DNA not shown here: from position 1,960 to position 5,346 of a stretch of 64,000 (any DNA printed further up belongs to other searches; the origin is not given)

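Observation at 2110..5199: Single ORF fusing an O-antigen ligase/polymerase-type module to a complete WbaP-like initiating phosphoglycosyl transferase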

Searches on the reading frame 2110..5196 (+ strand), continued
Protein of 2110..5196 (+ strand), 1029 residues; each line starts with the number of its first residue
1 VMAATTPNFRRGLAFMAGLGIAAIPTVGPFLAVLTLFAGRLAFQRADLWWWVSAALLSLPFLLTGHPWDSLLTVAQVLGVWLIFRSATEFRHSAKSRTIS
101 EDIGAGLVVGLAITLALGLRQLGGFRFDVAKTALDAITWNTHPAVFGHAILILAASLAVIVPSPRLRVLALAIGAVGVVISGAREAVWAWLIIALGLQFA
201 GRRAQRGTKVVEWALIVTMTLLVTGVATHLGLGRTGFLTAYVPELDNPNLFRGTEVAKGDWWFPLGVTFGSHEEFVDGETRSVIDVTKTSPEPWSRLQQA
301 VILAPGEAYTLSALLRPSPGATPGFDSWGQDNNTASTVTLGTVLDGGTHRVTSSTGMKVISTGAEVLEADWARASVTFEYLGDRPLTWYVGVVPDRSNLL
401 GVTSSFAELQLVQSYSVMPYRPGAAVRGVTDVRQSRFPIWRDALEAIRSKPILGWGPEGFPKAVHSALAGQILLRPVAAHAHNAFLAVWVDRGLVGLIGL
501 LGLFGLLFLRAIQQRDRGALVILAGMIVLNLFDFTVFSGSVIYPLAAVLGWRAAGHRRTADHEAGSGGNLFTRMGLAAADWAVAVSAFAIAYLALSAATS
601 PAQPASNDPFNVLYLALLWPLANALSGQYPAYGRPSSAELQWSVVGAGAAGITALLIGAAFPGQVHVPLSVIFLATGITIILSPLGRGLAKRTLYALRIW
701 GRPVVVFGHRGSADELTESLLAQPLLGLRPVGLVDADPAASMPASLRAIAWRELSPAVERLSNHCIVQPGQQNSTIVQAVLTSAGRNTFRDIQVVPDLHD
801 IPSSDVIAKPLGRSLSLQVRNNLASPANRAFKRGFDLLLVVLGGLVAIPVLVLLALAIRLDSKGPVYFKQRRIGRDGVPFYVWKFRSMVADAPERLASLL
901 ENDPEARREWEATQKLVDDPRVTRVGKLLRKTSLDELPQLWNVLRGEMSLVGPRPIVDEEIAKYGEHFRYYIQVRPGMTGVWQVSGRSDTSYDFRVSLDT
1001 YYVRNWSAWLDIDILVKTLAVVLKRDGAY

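Call 22: find_encoding_contigs(protein=P0018, flank=10000, max_places=3)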
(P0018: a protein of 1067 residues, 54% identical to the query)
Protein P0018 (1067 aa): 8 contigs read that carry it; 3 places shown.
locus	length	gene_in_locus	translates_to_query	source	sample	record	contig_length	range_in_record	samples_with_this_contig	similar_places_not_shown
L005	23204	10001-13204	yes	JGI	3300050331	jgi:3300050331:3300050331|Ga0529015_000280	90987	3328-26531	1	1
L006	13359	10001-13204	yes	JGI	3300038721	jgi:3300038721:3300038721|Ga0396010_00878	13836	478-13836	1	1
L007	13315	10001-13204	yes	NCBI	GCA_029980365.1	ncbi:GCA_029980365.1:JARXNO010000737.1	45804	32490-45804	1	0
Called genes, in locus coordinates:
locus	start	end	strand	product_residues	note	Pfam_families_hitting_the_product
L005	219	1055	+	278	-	-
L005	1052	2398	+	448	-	-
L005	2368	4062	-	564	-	PF04932:Wzy_C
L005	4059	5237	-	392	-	PF13439:Glyco_transf_4 (faint), PF13579:Glyco_trans_4_4, PF20706:GT4-conflict (weak), PF00534:Glycos_transf_1, PF13692:Glyco_trans_1_4, PF13524:Glyco_trans_1_2 (weak)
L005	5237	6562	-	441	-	PF04932:Wzy_C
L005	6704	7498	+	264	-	PF03808:Glyco_tran_WecG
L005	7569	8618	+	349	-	PF01370:Epimerase, PF16363:GDP_Man_Dehyd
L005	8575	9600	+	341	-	PF04321:RmlD_sub_bind, PF01370:Epimerase, PF16363:GDP_Man_Dehyd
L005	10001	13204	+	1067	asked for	PF04932:Wzy_C, PF02397:Bac_transf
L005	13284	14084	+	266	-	PF01255:Prenyltransf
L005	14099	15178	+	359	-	PF00483:NTP_transferase, PF12804:NTP_transf_3 (faint), PF22640:ManC_GMP_beta-helix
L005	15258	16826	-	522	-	PF00171:Aldedh, PF05893:LuxC (weak)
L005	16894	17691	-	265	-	PF13489:Methyltransf_23, PF01209:Ubie_methyltran, PF05175:MTS (weak), PF08241:Methyltransf_11, PF08242:Methyltransf_12, PF13649:Methyltransf_25, PF13847:Methyltransf_31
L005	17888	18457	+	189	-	PF00156:Pribosyltran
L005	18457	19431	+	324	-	PF02729:OTCace_N, PF00185:OTCace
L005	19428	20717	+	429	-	PF01979:Amidohydro_1, PF07969:Amidohydro_3 (faint), PF12890:DHOase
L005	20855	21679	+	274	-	PF00027:cNMP_binding (weak), PF13545:HTH_Crp_2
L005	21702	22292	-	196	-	PF08534:Redoxin (weak), PF02630:SCO1-SenC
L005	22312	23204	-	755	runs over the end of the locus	PF13426:PAS_9 (weak), PF08448:PAS_4, PF08447:PAS_3, PF01590:GAF, PF13185:GAF_2, PF13492:GAF_3, PF01966:HD, PF13487:HD_5, +2 more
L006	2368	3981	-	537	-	PF04932:Wzy_C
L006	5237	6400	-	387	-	PF04932:Wzy_C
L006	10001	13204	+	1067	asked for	PF04932:Wzy_C, PF02397:Bac_transf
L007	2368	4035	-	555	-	PF04932:Wzy_C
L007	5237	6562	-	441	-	PF04932:Wzy_C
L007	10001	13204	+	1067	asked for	PF04932:Wzy_C, PF02397:Bac_transf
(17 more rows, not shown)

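Call 39: predict_structure(alignment_id=A1)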
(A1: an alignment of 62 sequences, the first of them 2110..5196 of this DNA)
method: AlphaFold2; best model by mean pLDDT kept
length: 1029 residues; sequences in the alignment: 62
mean_pLDDT: 81.6   pTM: 0.67
mean pLDDT of the five models: 81.6, 81.3, 78.1, 77.3, 76.5
residues with pLDDT >= 90: 327; 70-90: 532; 50-70: 121; < 50: 49
segments of 3 or more residues with pLDDT < 50: 1-4, 241-243, 556-561, 563-565, 600-605, 800-820, 1027-1029
pLDDT, mean of each block of 10 residues (from residue 1): 59 79 60 56 78 94 94 91 83 69 86 88 69 67 83 90 89 91 85 89 79 91 72 53 62 80 89 87 93 91 91 92 92 79 90 91 90 95 88 94 94 90 65 72 87 90 82 75 90 93 88 82 90 84 87 59 56 88 93 75 55 91 84 75 92 93 83 94 91 83 84 88 84 87 86 81 78 76 60 63 34 36 68 89 87 92 89 88 91 89 88 80 89 88 92 87 78 86 70 80 83 88 62
secondary structure, 60 per line:
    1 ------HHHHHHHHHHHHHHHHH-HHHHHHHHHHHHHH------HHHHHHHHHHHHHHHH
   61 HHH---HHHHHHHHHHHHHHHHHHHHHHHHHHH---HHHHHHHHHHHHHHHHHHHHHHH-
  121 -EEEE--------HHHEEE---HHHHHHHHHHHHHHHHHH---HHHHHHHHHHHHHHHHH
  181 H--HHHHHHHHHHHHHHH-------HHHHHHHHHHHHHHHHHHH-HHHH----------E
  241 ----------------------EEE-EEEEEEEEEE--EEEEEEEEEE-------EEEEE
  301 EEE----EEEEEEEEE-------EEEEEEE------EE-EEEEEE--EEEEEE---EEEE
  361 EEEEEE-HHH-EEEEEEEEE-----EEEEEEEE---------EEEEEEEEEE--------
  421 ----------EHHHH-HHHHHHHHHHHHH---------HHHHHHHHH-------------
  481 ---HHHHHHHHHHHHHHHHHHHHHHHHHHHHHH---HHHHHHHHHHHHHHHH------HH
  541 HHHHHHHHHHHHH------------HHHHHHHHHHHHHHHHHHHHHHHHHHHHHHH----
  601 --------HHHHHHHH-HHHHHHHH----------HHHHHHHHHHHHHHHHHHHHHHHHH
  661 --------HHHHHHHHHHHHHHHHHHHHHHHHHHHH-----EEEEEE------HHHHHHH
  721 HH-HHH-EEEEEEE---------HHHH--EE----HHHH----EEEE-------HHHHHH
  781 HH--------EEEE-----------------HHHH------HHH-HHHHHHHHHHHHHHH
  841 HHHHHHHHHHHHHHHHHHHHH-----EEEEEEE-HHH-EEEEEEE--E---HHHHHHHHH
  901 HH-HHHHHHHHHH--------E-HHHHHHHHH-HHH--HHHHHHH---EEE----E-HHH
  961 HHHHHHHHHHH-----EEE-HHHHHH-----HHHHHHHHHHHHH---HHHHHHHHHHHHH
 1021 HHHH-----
elements in order (helices of 4 or more, strands of 3 or more residues): H7-23 H25-38 H45-63 H67-93 H97-119 E122-125 E137-139 H143-160 H164-181 H184-198 H206-224 H226-229 E263-265 E267-276 E279-288 E296-303 E308-316 E324-330 E340-345 E348-353 E357-366 E372-380 E386-393 E403-412 H432-435 H437-449 H459-467 H484-513 H517-532 H539-553 H566-596 H609-616 H618-625 H636-660 H669-696 E702-707 H714-722 E728-734 H744-747 H756-759 E764-767 H775-782 E791-794 H812-815 H826-861 E867-873 E879-885 H892-902 H904-913 H924-932 H939-945 E949-951 H958-971 E977-979 H981-986 H992-1004 H1008-1024

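Call 43: fold_search(model_id=the predicted structure, library=pdb)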
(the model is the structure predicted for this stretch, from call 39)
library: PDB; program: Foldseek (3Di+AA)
matches with E <= 10: 697; with E <= 0.001: 13
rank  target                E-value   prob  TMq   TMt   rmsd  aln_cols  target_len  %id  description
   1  8t53_A                1.1e-18  1.00  0.19  0.46  17.3       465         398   27  S. enterica WbaP in a styrene maleic acid liponanoparticle (released 2024-02-14)
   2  8e37_A                9.3e-10  1.00  0.16  0.79   4.3       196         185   35  Structure of Campylobacter concisus wild-type SeMet PglC (released 2023-09-06)
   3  8g1n_B                1.5e-09  1.00  0.16  0.76   5.6       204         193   34  Structure of Campylobacter concisus PglC I57M/Q175M Variant with modeled C-terminus (released 2023-05-31)
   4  8g1n_A                1.8e-09  1.00  0.16  0.76   4.4       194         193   36  Structure of Campylobacter concisus PglC I57M/Q175M Variant with modeled C-terminus (released 2023-05-31)
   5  9b45_1                1.1e-05  1.00  0.15  0.29  18.5       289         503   13  Pseudomonas phage Pa193 baseplate complex and tail fiber (released 2024-10-16)
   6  8env_K                3.9e-05  1.00  0.14  0.27   5.3       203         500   15  In situ cryo-EM structure of Pseudomonas phage E217 tail baseplate in C6 map (released 2023-07-26)
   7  4xup_C                1.6e-04  1.00  0.12  0.62   7.2       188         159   14  Structure of the N-terminal CBM22-1-CBM22-2 tandem domain from Paenibacillus barcinonensis Xyn10C (released 2015-06-03)
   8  7ydq                  1.6e-04  0.87  0.09  0.13  26.3       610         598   10  Structure of PfNT1(Y190A)-GFP in complex with GSK4 (released 2023-04-26)
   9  9qxq                  3.3e-04  1.00  0.11  0.10  15.0       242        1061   14  native structure of full-length pesticidal protein Cry1Ca18 at pH9, from crystals formed in vivo (released 2026-02-11)
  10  9h99                  4.1e-04  1.00  0.11  0.11  14.8       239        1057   13  Native structure of the full-length pesticidal protein Cry1Ca18 at pH7, from crystals formed in vivo (released 2025-11-12)
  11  7tpg_B                6.0e-04  1.00  0.24  0.54   8.4       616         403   13  Single-Particle Cryo-EM Structure of the WaaL O-antigen ligase in its ligand bound state (released 2022-04-06)
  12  8ivq_A                7.8e-04  0.35  0.07  0.03  27.6       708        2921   12  Cryo-EM structure of mouse BIRC6, Global map (released 2024-01-24)
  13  3see                  8.9e-04  1.00  0.11  0.43   9.8       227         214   11  Crystal structure of a putative sugar binding protein (BT_4411) from Bacteroides thetaiotaomicron VPI-5482 at 1.25 A res (released 2011-08-03)
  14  1gui_A                1.0e-03  1.00  0.10  0.53   6.4       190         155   14  CBM4 structure and function (released 2002-09-26)
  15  4w8j                  1.0e-03  1.00  0.10  0.11  14.8       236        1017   13  Structure of the full-length insecticidal protein Cry1Ac reveals intriguing details of toxin packaging into in vivo form (released 2014-09-17)
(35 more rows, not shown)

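Call 45: list_cluster_members(proteins=[P0018, P0034, P0072, P0025, P0028, P0022, P0068, P0075, P0092, P0117])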
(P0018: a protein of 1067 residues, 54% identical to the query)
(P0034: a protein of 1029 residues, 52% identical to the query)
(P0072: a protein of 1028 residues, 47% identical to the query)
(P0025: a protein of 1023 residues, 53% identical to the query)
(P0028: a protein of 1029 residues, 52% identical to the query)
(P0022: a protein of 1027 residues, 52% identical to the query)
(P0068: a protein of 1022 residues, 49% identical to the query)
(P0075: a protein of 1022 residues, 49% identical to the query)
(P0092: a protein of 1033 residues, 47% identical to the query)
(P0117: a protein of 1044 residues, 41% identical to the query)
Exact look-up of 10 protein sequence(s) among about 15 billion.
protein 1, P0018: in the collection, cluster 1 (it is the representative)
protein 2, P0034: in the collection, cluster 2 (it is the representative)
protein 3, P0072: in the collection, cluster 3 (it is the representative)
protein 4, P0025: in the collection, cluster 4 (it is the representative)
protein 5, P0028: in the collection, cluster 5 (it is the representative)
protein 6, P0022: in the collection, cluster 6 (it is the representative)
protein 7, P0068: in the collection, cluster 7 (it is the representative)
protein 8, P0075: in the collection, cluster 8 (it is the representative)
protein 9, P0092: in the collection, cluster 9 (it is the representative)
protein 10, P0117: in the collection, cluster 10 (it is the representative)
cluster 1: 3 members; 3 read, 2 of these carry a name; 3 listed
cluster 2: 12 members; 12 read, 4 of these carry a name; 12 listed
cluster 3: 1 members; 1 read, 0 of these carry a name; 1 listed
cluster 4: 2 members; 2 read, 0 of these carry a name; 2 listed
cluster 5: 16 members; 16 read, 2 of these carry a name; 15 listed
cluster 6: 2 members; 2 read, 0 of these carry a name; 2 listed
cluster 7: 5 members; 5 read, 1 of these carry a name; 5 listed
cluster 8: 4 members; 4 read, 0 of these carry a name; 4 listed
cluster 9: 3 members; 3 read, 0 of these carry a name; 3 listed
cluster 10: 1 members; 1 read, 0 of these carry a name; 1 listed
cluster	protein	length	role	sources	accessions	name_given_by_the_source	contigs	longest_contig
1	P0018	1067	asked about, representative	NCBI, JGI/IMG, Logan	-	Undecaprenyl-phosphate galactose phosphotransferase WbaP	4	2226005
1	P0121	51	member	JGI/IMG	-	undecaprenyl-phosphate galactose phosphotransferase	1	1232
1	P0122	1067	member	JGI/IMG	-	-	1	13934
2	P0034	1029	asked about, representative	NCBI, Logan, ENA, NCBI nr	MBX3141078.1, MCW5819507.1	MAG: exopolysaccharide biosynthesis polyprenyl glycosylphosphotransferase [Trueperaceae ... | exopolysaccharide biosynthesis polyprenyl glycosylphosphotransferase [Trueperaceae ...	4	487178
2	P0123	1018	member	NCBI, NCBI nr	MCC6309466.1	MAG: exopolysaccharide biosynthesis polyprenyl glycosylphosphotransferase, partial ... | exopolysaccharide biosynthesis polyprenyl glycosylphosphotransferase [Trueperaceae ...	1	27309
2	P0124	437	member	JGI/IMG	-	Undecaprenyl-phosphate galactose phosphotransferase WbaP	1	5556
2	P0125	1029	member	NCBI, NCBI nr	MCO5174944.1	MAG: exopolysaccharide biosynthesis polyprenyl glycosylphosphotransferase [Trueperaceae ... | exopolysaccharide biosynthesis polyprenyl glycosylphosphotransferase [Trueperaceae ...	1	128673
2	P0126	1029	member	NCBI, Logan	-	-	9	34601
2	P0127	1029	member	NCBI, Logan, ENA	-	-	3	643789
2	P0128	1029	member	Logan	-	-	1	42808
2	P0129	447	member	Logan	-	-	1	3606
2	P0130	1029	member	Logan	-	-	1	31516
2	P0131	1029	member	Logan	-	-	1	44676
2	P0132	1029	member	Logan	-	-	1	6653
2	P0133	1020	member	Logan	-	-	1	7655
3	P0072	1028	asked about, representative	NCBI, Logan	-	-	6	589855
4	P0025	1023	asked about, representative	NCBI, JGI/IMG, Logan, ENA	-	-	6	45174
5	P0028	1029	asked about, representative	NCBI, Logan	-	-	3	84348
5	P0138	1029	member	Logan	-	-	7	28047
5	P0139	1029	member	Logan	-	-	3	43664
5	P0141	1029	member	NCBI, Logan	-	-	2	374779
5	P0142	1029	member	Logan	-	-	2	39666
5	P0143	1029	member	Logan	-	-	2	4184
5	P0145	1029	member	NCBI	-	-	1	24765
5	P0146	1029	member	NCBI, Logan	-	-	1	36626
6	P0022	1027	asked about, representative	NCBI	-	-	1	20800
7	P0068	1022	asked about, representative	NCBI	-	-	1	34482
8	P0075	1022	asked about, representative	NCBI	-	-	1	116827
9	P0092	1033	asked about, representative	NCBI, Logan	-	-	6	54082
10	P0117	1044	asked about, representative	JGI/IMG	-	-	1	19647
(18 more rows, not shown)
